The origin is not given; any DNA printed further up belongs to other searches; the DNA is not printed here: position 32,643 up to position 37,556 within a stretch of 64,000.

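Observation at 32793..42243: Stripped-down, reordered T7SSb-like locus: EssC plus YukD/EsaB but no recognisable EssA, EssB/YukC or EsaA/YueB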

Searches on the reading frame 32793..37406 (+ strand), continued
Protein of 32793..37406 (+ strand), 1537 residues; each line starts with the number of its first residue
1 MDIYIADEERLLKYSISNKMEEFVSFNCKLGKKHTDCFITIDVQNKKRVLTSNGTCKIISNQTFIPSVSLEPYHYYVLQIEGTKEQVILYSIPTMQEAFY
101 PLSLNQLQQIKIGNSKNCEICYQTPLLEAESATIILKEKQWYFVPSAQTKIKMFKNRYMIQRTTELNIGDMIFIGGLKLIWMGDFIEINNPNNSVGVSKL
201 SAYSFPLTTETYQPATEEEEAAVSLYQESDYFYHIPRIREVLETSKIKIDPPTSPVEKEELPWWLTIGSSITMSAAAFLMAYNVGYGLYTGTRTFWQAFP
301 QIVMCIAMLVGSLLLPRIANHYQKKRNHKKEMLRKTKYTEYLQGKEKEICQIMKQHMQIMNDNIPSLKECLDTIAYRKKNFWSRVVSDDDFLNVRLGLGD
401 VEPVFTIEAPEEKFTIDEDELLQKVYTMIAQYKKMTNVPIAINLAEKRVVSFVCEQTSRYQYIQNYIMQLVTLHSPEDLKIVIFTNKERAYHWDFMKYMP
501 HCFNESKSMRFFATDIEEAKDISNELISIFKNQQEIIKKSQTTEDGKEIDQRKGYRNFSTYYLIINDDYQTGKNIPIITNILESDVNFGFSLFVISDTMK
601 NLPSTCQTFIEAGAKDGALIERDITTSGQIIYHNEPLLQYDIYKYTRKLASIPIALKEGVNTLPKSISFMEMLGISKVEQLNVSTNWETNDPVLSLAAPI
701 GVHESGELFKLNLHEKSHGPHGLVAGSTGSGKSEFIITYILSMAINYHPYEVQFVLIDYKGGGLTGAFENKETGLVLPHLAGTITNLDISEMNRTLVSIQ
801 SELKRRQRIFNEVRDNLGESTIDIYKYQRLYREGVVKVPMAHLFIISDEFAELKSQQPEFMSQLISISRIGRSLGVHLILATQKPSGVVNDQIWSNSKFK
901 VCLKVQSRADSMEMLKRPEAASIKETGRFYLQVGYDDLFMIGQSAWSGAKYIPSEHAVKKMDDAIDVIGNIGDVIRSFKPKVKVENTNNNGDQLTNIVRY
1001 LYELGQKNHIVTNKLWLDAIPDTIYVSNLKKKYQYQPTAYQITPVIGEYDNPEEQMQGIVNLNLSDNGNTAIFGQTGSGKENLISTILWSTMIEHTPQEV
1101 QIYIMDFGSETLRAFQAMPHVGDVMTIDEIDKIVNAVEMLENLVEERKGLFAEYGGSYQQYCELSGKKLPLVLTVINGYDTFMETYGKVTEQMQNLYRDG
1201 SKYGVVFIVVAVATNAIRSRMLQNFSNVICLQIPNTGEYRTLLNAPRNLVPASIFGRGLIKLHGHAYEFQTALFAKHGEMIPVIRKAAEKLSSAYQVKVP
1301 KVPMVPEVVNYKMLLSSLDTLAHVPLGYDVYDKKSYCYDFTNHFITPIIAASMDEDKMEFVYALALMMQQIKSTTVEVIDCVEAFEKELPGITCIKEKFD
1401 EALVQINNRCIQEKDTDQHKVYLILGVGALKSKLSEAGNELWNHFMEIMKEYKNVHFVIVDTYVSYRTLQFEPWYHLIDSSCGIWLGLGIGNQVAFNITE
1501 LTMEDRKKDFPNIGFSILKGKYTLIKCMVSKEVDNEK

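Call 40: find_encoding_contigs(protein=P0049, flank=10000, max_places=1)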
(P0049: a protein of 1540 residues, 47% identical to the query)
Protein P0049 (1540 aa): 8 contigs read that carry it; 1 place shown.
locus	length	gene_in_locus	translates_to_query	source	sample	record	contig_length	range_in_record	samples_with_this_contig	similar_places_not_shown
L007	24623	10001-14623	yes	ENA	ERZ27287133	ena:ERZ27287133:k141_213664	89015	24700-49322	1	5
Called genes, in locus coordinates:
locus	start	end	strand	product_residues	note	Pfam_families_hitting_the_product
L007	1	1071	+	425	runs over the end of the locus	PF02403:Seryl_tRNA_N, PF00587:tRNA-synt_2b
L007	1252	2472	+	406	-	PF13421:Band_7_1, PF09851:SHOCT (weak)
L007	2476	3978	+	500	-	-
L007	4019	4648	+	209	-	-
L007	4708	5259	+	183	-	-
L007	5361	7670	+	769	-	PF00122:E1-E2_ATPase, PF00702:Hydrolase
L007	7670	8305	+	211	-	PF01863:YgjP-like, PF10263:SprT-like (weak)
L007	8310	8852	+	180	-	PF00293:NUDIX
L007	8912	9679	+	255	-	PF05582:Peptidase_U57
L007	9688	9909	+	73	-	PF06257:VEG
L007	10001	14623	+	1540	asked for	PF00498:FHA (faint), PF01580:FtsK_SpoIIIE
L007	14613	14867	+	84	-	-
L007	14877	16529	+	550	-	-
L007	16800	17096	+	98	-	-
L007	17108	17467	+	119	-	PF06013:WXG100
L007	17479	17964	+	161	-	-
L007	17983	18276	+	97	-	-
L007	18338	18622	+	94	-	-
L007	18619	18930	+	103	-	-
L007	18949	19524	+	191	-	PF13780:DUF4176, PF25023:TEN_YD-shell (weak)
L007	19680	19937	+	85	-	PF04026:SpoVG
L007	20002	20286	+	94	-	PF07873:YabP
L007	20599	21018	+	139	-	PF04977:DivIC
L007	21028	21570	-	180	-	PF04011:LemA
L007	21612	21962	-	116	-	PF09671:Spore_GerQ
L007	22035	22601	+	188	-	PF06130:PTAC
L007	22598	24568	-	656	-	PF00912:Transgly, PF00905:Transpeptidase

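Call 41: find_encoding_contigs(protein=P0073, flank=10000, max_places=1)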
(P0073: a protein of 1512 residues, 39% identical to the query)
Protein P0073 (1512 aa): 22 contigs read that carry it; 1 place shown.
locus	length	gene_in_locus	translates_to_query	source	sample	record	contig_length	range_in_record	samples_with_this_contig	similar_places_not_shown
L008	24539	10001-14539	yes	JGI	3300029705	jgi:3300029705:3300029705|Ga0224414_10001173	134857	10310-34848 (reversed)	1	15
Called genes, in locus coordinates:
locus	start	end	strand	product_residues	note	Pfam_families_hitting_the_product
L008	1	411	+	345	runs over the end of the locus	PF01381:HTH_3, PF12844:HTH_19, PF13443:HTH_26 (weak), PF13560:HTH_31 (weak)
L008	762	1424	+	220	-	PF03167:UDG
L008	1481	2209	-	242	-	-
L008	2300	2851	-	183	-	PF04011:LemA (weak)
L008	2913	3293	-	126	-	PF09671:Spore_GerQ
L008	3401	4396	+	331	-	PF01515:PTA_PTB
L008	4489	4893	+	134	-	-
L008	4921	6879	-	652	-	PF00912:Transgly, PF00905:Transpeptidase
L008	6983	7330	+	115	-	-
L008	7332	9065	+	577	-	PF03485:Arg_tRNA_synt_N, PF00750:tRNA-synt_1d, PF05746:DALR_1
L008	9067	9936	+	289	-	-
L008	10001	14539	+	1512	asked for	PF01580:FtsK_SpoIIIE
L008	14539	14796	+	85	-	-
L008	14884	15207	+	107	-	-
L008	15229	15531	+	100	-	-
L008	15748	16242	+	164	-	-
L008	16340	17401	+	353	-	PF03462:PCRF, PF00472:RF-1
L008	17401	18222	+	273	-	PF17827:PrmC_N, PF00891:Methyltransf_2 (weak), PF02527:GidB (weak), PF05175:MTS, PF06325:PrmA, PF13847:Methyltransf_31, PF08242:Methyltransf_12, PF13649:Methyltransf_25, +4 more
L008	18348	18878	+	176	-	PF09551:Spore_II_R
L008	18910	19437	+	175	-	PF02659:Mntp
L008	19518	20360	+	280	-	PF01116:F_bP_aldolase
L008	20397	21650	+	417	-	PF00275:EPSP_synthase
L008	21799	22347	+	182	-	-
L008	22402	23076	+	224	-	-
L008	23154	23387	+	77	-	PF01197:Ribosomal_L31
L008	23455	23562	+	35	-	-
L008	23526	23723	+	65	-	-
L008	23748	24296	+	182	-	-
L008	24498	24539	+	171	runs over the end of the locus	PF02502:LacAB_rpiB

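Call 42: find_encoding_contigs(protein=P0095, flank=10000, max_places=1)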
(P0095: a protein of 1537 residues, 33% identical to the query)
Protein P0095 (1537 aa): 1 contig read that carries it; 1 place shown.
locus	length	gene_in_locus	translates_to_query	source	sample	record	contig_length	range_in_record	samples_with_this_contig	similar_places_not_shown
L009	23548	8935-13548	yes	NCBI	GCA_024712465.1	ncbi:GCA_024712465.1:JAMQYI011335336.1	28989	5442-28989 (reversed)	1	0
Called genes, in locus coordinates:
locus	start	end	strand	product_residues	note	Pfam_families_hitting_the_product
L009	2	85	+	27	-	?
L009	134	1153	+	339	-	PF01073:3Beta_HSD, PF01370:Epimerase, PF02719:Polysacc_synt_2, PF04321:RmlD_sub_bind, PF16363:GDP_Man_Dehyd, PF07993:NAD_binding_4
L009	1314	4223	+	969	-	PF00535:Glycos_transf_2, PF10111:Glyco_tranf_2_2, PF13641:Glyco_tranf_2_3, PF00535:Glycos_transf_2, PF13641:Glyco_tranf_2_3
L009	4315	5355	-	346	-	PF04991:LicD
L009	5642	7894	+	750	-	-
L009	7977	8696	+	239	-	PF00483:NTP_transferase, PF12804:NTP_transf_3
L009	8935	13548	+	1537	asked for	PF16697:Yop-YscD_cpl, PF00498:FHA, PF01580:FtsK_SpoIIIE, PF01935:DUF87 (faint), PF13401:AAA_22 (faint), PF13555:AAA_29 (faint), PF01580:FtsK_SpoIIIE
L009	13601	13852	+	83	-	PF08817:YukD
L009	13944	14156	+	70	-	-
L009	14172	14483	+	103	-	-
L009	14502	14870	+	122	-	-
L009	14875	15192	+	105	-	-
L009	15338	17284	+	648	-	PF00069:Pkinase, PF07714:PK_Tyr_Ser-Thr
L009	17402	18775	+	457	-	-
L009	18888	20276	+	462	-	-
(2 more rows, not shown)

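Call 53: search_solved_structures(query=window:32793-37403:+, max_evalue=0.001)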
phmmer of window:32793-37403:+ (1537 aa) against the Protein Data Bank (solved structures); distinct sequences matched with E-value up to 0.001: 18.
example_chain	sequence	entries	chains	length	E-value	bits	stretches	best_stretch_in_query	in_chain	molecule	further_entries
9qks_G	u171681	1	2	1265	1.7e-119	403.5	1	302-971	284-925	ESX secretion system protein YukB,Green fluorescent protein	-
4nh0_A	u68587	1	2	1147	1.7e-65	224.6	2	663-1341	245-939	Cell divisionFtsK/SpoIIIE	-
7np7_C1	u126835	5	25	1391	9.2e-44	152.5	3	695-939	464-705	ESX-5 secretion system protein EccC5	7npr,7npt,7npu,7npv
7b9f_C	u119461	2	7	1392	3.9e-41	143.8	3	696-939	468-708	EccC5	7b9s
4lya_A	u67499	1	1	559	4.8e-28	100.4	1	1045-1312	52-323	Uncharacterized protein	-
5fv0_A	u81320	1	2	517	5.3e-28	100.3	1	1046-1312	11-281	ESX secretion system protein EccC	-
4n1a_A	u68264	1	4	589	8.5e-22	79.7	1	1043-1341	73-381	Cell divisionFtsK/SpoIIIE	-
9jv8_A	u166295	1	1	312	4.7e-17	64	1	1012-1258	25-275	ESX-1 secretion system protein EccCb1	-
2ius_A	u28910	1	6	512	1.1e-11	46.2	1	717-927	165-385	DNA TRANSLOCASE FTSK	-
2iuu_A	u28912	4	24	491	2e-10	42.1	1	717-924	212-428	DNA TRANSLOCASE FTSK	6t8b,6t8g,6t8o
2iut_A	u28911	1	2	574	2.6e-10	41.6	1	717-923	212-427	DNA TRANSLOCASE FTSK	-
6o1z_A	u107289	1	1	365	1.2e-08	36.2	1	703-939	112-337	DNA translocase coupling protein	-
6o1x_A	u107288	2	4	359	1.6e-08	35.7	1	703-938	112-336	DNA translocase coupling protein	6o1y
6o1w_A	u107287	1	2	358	1.7e-08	35.7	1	703-938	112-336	DNA translocase coupling protein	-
6sgw_F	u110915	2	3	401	0.00014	22.6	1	368-503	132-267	ESX-3 secretion system protein EccC3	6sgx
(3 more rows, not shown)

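Call 56: find_encoding_contigs(protein=P0056, flank=10000, max_places=1)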
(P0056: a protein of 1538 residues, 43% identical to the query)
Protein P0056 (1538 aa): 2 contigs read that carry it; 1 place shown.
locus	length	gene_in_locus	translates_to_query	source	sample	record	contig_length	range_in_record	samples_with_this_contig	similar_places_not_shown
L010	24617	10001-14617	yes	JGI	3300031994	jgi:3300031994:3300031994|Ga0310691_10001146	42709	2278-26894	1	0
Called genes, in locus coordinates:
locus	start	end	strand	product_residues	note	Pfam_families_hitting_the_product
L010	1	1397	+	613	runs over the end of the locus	-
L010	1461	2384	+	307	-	PF01757:Acyl_transf_3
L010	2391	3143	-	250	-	PF03372:Exo_endo_phos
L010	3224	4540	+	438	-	PF01171:ATP_bind_3, PF11734:TilS_C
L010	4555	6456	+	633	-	PF06480:FtsH_ext, PF00004:AAA, PF07728:AAA_5 (weak), PF17862:AAA_lid_3, PF01434:Peptidase_M41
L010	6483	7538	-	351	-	PF02388:FemAB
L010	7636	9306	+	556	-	PF01943:Polysacc_synt, PF03023:MurJ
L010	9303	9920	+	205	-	PF14378:PAP2_3 (weak), PF01569:PAP2 (weak)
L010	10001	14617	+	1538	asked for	PF00498:FHA (faint), PF01580:FtsK_SpoIIIE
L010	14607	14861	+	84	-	-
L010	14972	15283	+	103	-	-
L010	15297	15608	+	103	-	-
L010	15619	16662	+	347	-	-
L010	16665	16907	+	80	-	-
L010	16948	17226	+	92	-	PF06013:WXG100 (weak)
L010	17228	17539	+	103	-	-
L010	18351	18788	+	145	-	PF02502:LacAB_rpiB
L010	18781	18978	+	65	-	PF06612:DUF1146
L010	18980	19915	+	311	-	PF08486:SpoIID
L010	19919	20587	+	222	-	PF01551:Peptidase_M23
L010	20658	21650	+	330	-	PF06723:MreB_Mbl, PF00022:Actin (weak), PF00012:HSP70, PF06277:EutA (weak), PF11104:PilM_2 (faint), PF14450:FtsA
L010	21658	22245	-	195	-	PF05067:Mn_catalase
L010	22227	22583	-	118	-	PF12652:CotJB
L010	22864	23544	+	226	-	PF00072:Response_reg, PF00486:Trans_reg_C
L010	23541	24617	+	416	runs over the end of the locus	PF00512:HisKA, PF02518:HATPase_c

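Call 57: find_encoding_contigs(protein=P0078, flank=10000, max_places=1)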
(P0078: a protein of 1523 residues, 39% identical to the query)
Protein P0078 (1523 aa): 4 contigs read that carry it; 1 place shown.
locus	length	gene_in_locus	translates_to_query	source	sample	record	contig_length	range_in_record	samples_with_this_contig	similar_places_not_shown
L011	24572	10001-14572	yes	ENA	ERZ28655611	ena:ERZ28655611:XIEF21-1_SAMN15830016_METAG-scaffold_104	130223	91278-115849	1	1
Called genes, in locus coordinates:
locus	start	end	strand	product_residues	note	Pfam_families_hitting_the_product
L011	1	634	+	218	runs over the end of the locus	PF13578:Methyltransf_24, PF05711:TylF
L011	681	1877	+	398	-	PF00871:Acetate_kinase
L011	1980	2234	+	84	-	PF00166:Cpn10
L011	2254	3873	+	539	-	PF00118:Cpn60_TCP1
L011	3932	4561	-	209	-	-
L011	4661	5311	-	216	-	-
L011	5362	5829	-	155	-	-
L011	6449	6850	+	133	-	PF04956:TrbC (weak), PF18895:T4SS_pilin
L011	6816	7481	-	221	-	-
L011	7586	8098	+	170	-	PF17886:ArsA_HSP20 (faint), PF00011:HSP20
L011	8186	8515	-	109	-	PF04956:TrbC (faint), PF18895:T4SS_pilin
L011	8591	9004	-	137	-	PF18895:T4SS_pilin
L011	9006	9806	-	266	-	PF18895:T4SS_pilin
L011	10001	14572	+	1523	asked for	PF12696:TraG-D_C (faint), PF01580:FtsK_SpoIIIE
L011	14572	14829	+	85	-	-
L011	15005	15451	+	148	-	-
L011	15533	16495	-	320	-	-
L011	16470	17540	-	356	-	-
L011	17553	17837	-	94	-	-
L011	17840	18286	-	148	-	-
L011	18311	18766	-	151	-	-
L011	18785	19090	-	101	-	-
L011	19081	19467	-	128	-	-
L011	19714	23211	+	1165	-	-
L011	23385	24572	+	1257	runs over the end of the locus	PF09603:Fib_succ_major (weak), PF07603:Lcl_C (faint), PF09603:Fib_succ_major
